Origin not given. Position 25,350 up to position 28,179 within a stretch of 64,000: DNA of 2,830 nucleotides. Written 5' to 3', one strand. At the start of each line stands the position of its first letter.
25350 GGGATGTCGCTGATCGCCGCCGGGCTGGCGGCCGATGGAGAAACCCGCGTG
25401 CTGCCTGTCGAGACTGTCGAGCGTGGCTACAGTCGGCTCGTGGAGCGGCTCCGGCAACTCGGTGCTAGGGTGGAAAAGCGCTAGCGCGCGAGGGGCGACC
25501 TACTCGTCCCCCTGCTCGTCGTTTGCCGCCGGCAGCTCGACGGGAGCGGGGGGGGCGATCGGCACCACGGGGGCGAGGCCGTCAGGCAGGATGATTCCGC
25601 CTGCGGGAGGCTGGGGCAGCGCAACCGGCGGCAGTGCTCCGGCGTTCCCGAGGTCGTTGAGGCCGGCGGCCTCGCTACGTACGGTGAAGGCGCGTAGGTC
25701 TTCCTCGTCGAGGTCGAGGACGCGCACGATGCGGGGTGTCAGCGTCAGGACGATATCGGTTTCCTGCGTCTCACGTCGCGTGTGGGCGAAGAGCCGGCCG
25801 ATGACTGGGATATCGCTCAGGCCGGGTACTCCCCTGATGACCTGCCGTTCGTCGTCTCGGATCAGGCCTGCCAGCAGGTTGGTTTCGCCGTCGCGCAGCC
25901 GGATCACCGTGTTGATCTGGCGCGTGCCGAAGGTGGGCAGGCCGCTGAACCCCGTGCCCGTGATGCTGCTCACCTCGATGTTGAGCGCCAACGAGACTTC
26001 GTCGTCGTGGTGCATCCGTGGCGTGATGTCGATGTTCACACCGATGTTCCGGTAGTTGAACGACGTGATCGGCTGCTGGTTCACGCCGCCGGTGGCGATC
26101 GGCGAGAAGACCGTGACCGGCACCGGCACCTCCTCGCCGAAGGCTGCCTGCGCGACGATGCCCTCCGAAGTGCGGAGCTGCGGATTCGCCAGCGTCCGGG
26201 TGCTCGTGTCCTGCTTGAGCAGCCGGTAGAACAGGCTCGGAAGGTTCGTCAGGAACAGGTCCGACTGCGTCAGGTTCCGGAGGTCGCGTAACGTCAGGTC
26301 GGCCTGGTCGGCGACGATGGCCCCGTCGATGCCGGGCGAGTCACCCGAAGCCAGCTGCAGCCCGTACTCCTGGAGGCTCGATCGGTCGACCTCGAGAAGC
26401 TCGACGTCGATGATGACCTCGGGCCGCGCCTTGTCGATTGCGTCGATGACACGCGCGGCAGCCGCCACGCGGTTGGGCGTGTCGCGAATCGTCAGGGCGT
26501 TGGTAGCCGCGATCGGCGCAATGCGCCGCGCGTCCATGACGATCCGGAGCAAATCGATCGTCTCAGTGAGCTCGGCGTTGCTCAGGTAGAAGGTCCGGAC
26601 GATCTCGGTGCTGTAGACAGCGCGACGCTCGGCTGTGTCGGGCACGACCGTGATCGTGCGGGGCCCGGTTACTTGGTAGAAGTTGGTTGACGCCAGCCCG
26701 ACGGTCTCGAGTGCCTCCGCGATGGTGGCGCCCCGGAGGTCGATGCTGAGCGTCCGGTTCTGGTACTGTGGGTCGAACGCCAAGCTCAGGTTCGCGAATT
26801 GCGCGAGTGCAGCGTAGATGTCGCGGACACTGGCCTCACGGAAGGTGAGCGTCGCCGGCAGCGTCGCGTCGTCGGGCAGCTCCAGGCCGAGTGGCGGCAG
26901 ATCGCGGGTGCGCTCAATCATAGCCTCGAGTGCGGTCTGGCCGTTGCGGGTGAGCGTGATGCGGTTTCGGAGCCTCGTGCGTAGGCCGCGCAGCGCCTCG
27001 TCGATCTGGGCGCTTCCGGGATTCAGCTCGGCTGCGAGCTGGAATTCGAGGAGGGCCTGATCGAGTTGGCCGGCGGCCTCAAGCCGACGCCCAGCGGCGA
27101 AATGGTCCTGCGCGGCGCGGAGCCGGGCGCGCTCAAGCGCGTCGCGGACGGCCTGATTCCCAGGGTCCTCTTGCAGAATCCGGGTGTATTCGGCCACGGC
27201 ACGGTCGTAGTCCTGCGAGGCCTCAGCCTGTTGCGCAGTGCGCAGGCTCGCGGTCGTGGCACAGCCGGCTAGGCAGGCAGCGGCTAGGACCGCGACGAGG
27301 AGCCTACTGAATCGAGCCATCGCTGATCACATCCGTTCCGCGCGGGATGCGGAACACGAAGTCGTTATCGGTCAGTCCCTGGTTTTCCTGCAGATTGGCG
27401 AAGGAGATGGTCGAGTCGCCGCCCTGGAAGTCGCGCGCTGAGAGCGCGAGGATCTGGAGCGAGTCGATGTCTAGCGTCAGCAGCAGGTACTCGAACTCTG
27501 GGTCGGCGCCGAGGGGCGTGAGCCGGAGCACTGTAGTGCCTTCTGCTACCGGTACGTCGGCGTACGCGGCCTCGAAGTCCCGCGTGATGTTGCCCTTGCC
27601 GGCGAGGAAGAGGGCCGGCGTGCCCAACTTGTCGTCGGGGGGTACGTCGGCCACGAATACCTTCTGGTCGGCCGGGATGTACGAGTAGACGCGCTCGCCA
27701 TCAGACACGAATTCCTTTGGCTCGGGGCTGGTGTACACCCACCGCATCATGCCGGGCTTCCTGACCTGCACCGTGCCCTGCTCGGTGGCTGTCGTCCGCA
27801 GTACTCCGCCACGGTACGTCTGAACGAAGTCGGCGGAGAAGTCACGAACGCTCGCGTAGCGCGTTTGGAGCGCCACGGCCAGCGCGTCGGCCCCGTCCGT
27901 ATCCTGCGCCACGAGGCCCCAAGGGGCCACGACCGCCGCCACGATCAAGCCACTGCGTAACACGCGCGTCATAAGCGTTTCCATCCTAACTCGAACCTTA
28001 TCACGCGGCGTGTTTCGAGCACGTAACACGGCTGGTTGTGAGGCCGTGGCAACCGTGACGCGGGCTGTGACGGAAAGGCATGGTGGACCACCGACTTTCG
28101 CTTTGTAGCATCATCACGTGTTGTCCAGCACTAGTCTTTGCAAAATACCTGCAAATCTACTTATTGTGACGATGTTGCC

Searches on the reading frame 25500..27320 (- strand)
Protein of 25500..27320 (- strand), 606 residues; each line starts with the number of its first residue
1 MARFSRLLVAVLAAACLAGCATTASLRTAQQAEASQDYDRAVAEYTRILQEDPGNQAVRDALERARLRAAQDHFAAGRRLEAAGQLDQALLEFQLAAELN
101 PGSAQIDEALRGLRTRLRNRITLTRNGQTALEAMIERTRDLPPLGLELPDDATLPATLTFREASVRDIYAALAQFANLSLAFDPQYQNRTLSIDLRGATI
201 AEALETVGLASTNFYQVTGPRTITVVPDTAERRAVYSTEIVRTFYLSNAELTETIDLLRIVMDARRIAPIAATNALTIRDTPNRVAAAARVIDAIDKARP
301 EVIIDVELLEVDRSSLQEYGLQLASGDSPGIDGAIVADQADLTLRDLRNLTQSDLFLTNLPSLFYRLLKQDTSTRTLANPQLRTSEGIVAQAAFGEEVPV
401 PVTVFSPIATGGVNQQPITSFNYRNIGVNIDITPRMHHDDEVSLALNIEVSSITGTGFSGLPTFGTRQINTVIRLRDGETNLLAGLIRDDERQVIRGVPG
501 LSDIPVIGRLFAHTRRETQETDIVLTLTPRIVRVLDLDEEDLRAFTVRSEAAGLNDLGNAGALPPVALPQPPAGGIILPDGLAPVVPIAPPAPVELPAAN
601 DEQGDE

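Call 17: search_protein_families(library=pfam, proteins=[window:25500-27320:-])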
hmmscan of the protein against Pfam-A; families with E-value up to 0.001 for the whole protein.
window:25500-27320:- (606 aa): 4 families
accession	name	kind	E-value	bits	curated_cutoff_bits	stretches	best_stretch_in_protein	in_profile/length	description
PF00263.26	Secretin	-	4.4e-40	137.5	27.5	1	368-533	2-169/169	Bacterial type II and III secretion system protein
PF03958.22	Secretin_N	-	8.1e-08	32.8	28.2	1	241-300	1-68/69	Bacterial type II/III secretion system short domain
PF07719.23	TPR_2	-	2.2e-06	27.8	27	0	71-102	2-33/34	Tetratricopeptide repeat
PF13428.12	TPR_14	-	8.3e-05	23.4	23.5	0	26-61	5-40/44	Tetratricopeptide repeat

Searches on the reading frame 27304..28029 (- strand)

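Call 17: search_protein_families(library=pfam, proteins=[window:27304-28029:-])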
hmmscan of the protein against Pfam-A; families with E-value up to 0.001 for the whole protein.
window:27304-28029:- (241 aa): 2 families
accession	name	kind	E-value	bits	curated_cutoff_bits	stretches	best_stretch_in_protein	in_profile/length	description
PF03548.22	LolA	-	1e-23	84.3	23.6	1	60-226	2-164/165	Outer membrane lipoprotein carrier protein LolA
PF09865.15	DUF2092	-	0.00022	21.1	21.2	0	80-132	37-90/212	Predicted periplasmic protein (DUF2092)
